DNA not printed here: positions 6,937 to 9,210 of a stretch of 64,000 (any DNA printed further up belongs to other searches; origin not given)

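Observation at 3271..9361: GMC flavoprotein plus three-subunit acetone-carboxylase/hydantoinase-like ATPase: candidate uncharacterised alcohol-to-ketone-to-carboxylate (or lactam-opening) pathway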

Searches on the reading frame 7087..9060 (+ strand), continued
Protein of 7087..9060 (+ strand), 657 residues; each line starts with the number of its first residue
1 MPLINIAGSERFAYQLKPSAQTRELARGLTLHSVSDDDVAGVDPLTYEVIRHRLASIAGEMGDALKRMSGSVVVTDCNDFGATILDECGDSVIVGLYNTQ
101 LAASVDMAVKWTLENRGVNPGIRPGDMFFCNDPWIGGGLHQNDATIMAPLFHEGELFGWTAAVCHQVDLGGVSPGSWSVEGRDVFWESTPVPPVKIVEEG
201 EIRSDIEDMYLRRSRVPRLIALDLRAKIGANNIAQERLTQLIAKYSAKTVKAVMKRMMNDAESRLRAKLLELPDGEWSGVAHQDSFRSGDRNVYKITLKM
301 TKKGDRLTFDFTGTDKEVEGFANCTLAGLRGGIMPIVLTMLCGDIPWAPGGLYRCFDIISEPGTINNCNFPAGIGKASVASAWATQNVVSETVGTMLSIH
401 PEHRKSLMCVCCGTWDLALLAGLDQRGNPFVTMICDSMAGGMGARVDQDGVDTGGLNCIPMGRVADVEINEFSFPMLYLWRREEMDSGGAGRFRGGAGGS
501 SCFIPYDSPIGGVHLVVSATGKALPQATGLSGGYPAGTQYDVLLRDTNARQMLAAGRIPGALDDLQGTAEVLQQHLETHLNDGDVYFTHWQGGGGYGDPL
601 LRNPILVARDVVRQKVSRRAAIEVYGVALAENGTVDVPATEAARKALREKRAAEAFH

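Call 40: search_protein_families(library=pfam, proteins=[L026:6251-7795:+, L026:5417-6247:+, L059:5274-6089:-, L025:12908-13750:+, L073:17366-18490:+, L049:4108-5373:+, L016:19891-21225:+, L040:13222-13752:+, L050:12311-12703:-, L062:984-1532:-], max_evalue=0.001)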
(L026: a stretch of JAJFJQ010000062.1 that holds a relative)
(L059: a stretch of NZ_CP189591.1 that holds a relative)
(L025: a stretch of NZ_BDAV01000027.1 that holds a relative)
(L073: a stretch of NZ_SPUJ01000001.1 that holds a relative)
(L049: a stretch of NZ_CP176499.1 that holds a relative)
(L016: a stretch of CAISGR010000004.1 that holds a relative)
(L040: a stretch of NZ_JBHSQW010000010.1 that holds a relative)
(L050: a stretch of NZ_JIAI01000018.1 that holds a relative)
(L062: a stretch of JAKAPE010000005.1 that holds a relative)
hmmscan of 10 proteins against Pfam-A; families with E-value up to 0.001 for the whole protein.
L026:6251-7795:+ (515 aa): 1 family
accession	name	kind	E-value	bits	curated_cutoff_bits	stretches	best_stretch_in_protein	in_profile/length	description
PF00171.27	Aldedh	-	1.4e-156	522.1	23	1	51-510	3-461/461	Aldehyde dehydrogenase family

L026:5417-6247:+ (277 aa): 4 families
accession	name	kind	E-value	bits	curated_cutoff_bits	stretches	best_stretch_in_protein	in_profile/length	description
PF13561.12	adh_short_C2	-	4.2e-63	213.5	27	1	41-275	6-236/236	Enoyl-(Acyl carrier protein) reductase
PF00106.31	adh_short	-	3.3e-58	196.8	26.6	1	33-225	2-191/195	short chain dehydrogenase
PF08659.16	KR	-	6e-11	43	22.6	1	35-207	4-172/180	KR domain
PF23441.1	SDR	-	1.5e-08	34.8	27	1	29-228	5-206/258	SDR-like rossmann domain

L059:5274-6089:- (272 aa): 3 families
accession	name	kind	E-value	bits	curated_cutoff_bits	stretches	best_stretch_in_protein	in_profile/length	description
PF01614.24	IclR_C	-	2.3e-25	89.6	24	1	93-261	8-171/174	Bacterial transcriptional regulator IclR C-terminal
PF09339.16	HTH_IclR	-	3.7e-11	43.1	22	1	21-70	1-51/52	IclR helix-turn-helix domain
PF25213.1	HVO_A0261_N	-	0.00052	20.3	35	0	21-76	9-62/86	HVO_A0261 N-terminal domain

L025:12908-13750:+ (281 aa): 1 family
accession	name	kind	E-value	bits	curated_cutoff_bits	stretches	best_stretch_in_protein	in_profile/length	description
PF00596.27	Aldolase_II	-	6.9e-39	134.1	22.2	1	46-223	3-183/183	Class II Aldolase and Adducin N-terminal domain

L073:17366-18490:+ (375 aa): 3 families
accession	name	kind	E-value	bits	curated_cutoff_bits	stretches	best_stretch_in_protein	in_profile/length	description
PF00107.32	ADH_zinc_N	-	6.4e-25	88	31.8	1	203-325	1-119/129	Zinc-binding dehydrogenase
PF08240.17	ADH_N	-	1.9e-23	83.1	23.5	1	30-156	2-100/104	Alcohol dehydrogenase GroES-like domain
PF16912.11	Glu_dehyd_C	-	2.4e-05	24.4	34.9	1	194-303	32-140/211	Glucose dehydrogenase C-terminus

L049:4108-5373:+ (422 aa): 9 families
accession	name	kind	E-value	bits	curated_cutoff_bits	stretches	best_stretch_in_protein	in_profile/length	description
PF01494.25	FAD_binding_3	-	9.6e-21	74.8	22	1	19-354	3-346/349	FAD binding domain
PF01266.30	DAO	-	3.6e-10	40.3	27.9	1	19-54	1-36/353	FAD dependent oxidoreductase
PF05834.18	Lycopene_cycl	-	4.8e-06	26.3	23.4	0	109-177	75-145/380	Lycopene cyclase protein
PF07992.20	Pyr_redox_2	-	6.2e-06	26.3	26.1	1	19-51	2-34/291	Pyridine nucleotide-disulphide oxidoreductase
PF13450.12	NAD_binding_8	-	1.4e-05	25.7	21.9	1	22-53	1-32/68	NAD(P)-binding Rossmann-like domain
PF12831.13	FAD_oxidored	-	5.9e-05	23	27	1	19-150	1-117/416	FAD dependent oxidoreductase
PF00070.33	Pyr_redox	-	0.00015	22.6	22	0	20-53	2-35/82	Pyridine nucleotide-disulphide oxidoreductase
PF03486.20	HI0933_like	-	0.00022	21.2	50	0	19-54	2-37/244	HI0933-like protein Rossmann domain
PF00890.30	FAD_binding_2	-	0.00033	20.4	20.4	1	19-53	1-35/414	FAD binding domain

L016:19891-21225:+ (445 aa): 15 families
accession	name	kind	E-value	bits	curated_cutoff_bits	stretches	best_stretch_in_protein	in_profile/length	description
PF07992.20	Pyr_redox_2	-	5.3e-65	220.2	26.1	1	40-339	1-290/291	Pyridine nucleotide-disulphide oxidoreductase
PF14759.12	Reductase_C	-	1.6e-31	109.1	25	1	359-443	1-85/85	Reductase C-terminal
PF00070.33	Pyr_redox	-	7e-21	75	22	1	184-261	2-79/82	Pyridine nucleotide-disulphide oxidoreductase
PF13738.12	Pyr_redox_3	-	1.7e-10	41.1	30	1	135-313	122-305/305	Pyridine nucleotide-disulphide oxidoreductase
PF01266.30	DAO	-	1.7e-08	34.9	27.9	1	184-215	2-33/353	FAD dependent oxidoreductase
PF13450.12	NAD_binding_8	-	4.3e-08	33.8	21.9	1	186-220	1-35/68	NAD(P)-binding Rossmann-like domain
PF00890.30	FAD_binding_2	-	2.1e-06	27.6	20.4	0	184-215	2-33/414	FAD binding domain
PF03486.20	HI0933_like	-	6.8e-06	26.1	50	0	183-220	2-39/244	HI0933-like protein Rossmann domain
PF01494.25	FAD_binding_3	-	1.3e-05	25.1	22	1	182-215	2-35/349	FAD binding domain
PF01593.30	Amino_oxidase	-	2e-05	24.5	19.8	0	234-276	213-254/443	Flavin containing amine oxidoreductase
PF01262.27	AlaDh_PNT_C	-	2.8e-05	24.1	23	1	182-222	29-69/214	Alanine dehydrogenase/PNT, C-terminal domain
PF02254.24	TrkA_N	-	3.7e-05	24.5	23.8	0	184-227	1-44/116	TrkA-N domain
PF01946.23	Thi4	-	0.00017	21.3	26.2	0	167-213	1-50/235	Thi4 family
PF03721.20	UDPG_MGDP_dh_N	-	0.00024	21.1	27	1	183-220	2-39/187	UDP-glucose/GDP-mannose dehydrogenase family, NAD binding domain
PF01134.28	GIDA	-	0.00031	20.4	22.1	0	183-214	1-32/391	Glucose inhibited division protein A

L040:13222-13752:+ (177 aa): 0 families

L050:12311-12703:- (131 aa): 0 families

L062:984-1532:- (183 aa): 0 families

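Call 43: find_encoding_contigs(protein=P0206, flank=10000, max_places=1)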
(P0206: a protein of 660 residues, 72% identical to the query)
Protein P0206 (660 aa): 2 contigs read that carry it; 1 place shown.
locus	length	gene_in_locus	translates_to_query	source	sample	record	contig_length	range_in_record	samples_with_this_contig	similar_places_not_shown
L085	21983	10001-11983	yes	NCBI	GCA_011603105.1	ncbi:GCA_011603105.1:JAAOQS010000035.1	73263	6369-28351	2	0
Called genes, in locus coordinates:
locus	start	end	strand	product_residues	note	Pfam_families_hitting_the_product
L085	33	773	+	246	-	PF13022:HTH_Tnp_1_2 (weak), PF00440:TetR_N, PF17932:TetR_C_24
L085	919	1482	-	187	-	-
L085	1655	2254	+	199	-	PF00440:TetR_N, PF16859:TetR_C_11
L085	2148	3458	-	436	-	PF01266:DAO (faint), PF07992:Pyr_redox_2, PF01262:AlaDh_PNT_C (weak), PF00070:Pyr_redox, PF14759:Reductase_C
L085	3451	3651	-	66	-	PF13459:Fer4_15, PF13370:Fer4_13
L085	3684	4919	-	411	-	PF00067:p450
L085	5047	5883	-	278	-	PF09339:HTH_IclR, PF01614:IclR_C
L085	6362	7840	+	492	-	PF00171:Aldedh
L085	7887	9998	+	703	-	PF05378:Hydant_A_N, PF01968:Hydantoinase_A, PF19278:Hydant_A_C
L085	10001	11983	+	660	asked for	PF02538:Hydantoinase_B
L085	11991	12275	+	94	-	-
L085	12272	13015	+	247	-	PF23441:SDR (faint), PF00106:adh_short, PF08659:KR, PF13561:adh_short_C2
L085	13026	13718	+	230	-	PF00596:Aldolase_II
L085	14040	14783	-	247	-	PF00106:adh_short, PF08659:KR, PF13561:adh_short_C2, PF23441:SDR (weak)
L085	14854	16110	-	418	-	-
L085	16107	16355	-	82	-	-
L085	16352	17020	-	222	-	PF00903:Glyoxalase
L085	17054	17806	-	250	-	PF17645:Amdase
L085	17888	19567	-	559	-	PF00501:AMP-binding, PF13193:AMP-binding_C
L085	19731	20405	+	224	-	PF00440:TetR_N, PF17932:TetR_C_24, PF21351:TetR_C_41 (weak)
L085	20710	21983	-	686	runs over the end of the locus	PF00724:Oxidored_FMN, PF01266:DAO (faint), PF00070:Pyr_redox (weak), PF00890:FAD_binding_2 (weak), PF03486:HI0933_like, PF07992:Pyr_redox_2, PF12831:FAD_oxidored, PF13450:NAD_binding_8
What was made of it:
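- In Rhodococcus the operon is divergent from a P450/ferredoxin/ferredoxin-reductase set under a shared IclR regulator (call 43).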

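Call 44: find_encoding_contigs(protein=P0178, flank=10000, max_places=1)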
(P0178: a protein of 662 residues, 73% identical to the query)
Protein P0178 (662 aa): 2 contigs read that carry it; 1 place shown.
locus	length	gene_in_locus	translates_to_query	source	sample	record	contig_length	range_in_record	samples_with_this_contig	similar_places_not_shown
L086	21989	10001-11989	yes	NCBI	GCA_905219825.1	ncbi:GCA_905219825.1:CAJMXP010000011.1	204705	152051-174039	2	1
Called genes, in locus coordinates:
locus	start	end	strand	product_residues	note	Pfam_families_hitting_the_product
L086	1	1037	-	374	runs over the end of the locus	PF13609:Porin_4, PF00267:Porin_1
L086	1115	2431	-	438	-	PF07690:MFS_1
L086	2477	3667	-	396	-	PF01546:Peptidase_M20, PF07687:M20_dimer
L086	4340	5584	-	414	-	PF00285:Citrate_synt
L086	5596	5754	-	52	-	-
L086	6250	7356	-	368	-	PF13609:Porin_4, PF00267:Porin_1 (faint)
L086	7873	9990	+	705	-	PF05378:Hydant_A_N, PF01968:Hydantoinase_A, PF19278:Hydant_A_C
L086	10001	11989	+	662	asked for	PF02538:Hydantoinase_B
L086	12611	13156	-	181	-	-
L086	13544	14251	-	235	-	PF00005:ABC_tran, PF13304:AAA_21 (faint)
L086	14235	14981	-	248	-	PF00005:ABC_tran, PF13304:AAA_21 (faint)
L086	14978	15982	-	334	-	PF02653:BPD_transp_2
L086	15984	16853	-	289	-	PF02653:BPD_transp_2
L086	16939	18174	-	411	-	PF13433:Peripla_BP_5, PF13458:Peripla_BP_6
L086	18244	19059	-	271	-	PF00149:Metallophos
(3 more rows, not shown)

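Call 45: find_encoding_contigs(protein=P0166, flank=10000, max_places=1)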
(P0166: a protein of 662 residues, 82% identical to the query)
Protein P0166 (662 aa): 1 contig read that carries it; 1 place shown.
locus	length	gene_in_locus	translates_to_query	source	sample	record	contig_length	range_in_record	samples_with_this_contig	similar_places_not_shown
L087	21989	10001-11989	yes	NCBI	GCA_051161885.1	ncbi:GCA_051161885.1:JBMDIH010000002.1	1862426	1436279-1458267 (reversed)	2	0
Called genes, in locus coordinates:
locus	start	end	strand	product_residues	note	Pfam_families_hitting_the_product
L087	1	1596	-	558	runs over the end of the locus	PF00732:GMC_oxred_N, PF00890:FAD_binding_2 (faint), PF01266:DAO (faint), PF13450:NAD_binding_8 (faint), PF05199:GMC_oxred_C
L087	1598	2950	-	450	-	PF00083:Sugar_tr, PF07690:MFS_1, PF06609:TRI12 (weak), PF03209:PUCC, PF07690:MFS_1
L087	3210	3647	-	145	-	PF01047:MarR, PF12802:MarR_2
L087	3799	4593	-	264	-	PF00596:Aldolase_II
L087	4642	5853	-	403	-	PF01266:DAO (faint), PF01494:FAD_binding_3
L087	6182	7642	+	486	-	PF00171:Aldedh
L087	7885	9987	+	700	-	PF05378:Hydant_A_N, PF01968:Hydantoinase_A, PF19278:Hydant_A_C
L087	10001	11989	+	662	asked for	PF02538:Hydantoinase_B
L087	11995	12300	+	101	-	-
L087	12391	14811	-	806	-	PF01266:DAO, PF16350:FAO_M, PF01571:GCV_T, PF08669:GCV_T_C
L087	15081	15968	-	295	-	PF00126:HTH_1, PF03466:LysR_substrate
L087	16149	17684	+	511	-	PF06253:MTTB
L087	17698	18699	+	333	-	PF01965:DJ-1_PfpI, PF12833:HTH_18, PF00165:HTH_AraC (weak)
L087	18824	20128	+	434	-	PF01321:Creatinase_N, PF00557:Peptidase_M24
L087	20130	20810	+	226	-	PF00857:Isochorismatase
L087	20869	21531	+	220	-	PF00528:BPD_transp_1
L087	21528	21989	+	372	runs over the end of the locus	PF00005:ABC_tran, PF00571:CBS (faint)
